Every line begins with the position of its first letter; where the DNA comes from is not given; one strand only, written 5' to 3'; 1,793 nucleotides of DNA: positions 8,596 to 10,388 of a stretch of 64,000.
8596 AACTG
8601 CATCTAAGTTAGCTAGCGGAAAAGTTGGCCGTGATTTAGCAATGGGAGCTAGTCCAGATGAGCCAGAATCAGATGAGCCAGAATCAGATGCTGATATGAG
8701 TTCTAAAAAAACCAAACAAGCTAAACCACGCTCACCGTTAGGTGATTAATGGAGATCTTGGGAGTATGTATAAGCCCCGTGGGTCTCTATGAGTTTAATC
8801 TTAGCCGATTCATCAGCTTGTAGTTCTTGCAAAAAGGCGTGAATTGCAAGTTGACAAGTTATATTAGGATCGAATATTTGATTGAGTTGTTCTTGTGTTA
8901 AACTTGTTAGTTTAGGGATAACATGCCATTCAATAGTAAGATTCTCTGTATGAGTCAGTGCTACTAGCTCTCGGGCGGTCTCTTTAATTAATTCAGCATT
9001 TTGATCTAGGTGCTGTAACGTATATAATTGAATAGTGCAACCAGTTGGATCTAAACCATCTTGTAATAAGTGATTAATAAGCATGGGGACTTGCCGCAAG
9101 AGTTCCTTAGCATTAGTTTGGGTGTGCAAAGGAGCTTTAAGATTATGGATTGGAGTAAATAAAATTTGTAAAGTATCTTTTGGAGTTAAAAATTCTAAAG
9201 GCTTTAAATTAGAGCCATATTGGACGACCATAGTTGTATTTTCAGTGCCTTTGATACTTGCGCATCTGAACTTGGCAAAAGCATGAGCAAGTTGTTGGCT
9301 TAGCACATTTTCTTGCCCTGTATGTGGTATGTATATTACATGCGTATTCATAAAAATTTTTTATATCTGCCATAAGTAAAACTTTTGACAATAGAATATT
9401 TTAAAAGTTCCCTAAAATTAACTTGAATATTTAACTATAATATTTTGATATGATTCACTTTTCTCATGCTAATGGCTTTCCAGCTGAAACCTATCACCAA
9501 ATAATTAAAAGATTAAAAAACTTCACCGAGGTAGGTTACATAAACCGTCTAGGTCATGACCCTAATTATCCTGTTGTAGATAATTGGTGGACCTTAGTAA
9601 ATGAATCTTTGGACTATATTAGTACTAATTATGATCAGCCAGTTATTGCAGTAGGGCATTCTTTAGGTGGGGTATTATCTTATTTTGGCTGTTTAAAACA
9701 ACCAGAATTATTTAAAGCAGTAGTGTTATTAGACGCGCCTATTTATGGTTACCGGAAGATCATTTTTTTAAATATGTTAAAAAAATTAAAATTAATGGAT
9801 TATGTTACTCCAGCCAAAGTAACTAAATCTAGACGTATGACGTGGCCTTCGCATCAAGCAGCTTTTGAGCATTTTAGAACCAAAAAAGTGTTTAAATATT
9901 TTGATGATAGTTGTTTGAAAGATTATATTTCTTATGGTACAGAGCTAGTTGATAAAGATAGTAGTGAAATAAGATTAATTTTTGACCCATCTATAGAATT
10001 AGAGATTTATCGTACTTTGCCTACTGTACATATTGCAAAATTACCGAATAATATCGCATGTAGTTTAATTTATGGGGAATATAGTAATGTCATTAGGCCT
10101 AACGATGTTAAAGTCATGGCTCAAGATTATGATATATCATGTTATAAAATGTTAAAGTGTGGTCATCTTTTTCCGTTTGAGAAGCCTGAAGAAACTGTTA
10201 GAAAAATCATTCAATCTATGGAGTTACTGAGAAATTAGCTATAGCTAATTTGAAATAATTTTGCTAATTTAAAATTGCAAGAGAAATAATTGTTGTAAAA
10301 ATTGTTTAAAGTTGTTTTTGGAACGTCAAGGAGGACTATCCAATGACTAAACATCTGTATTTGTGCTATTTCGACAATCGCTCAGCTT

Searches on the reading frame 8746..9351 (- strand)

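Call 58: search_protein_families(library=pfam, proteins=[window:8746-9351:-], max_evalue=0.01)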
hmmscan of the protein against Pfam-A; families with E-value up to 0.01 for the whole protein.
window:8746-9351:- (201 aa): 1 family
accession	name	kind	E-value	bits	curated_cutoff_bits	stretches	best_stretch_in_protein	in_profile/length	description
PF16581.11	HIGH_NTase1_ass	-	0.0027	18.2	26.7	1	29-89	70-128/205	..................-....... C-terminal region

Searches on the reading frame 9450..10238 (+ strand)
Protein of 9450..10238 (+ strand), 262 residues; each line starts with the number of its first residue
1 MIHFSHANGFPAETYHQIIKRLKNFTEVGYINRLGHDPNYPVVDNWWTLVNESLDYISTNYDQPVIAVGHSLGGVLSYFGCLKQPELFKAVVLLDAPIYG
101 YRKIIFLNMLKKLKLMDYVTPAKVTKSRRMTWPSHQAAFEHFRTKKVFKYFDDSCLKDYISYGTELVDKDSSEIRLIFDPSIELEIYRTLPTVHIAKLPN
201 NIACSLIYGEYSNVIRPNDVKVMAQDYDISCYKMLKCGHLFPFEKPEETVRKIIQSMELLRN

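Call 58: search_protein_families(library=pfam, proteins=[window:9450-10238:+], max_evalue=0.01)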
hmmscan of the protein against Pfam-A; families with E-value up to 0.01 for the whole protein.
window:9450-10238:+ (262 aa): 5 families
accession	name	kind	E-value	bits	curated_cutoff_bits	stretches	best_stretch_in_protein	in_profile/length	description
PF12697.13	Abhydrolase_6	-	4.4e-08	34.5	26.3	1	6-251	5-216/217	Alpha/beta hydrolase family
PF00561.26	Abhydrolase_1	-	2.4e-05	24.5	25.8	1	62-139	68-147/245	alpha/beta hydrolase fold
PF12146.15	Hydrolase_4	-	5.3e-05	23.1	27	1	58-137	71-152/239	Serine aminopeptidase, S33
PF00975.26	Thioesterase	-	0.00079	20.1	26.4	1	3-80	5-83/226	Thioesterase domain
PF00756.26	Esterase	-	0.0015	18.8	22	1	41-94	89-146/251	Putative esterase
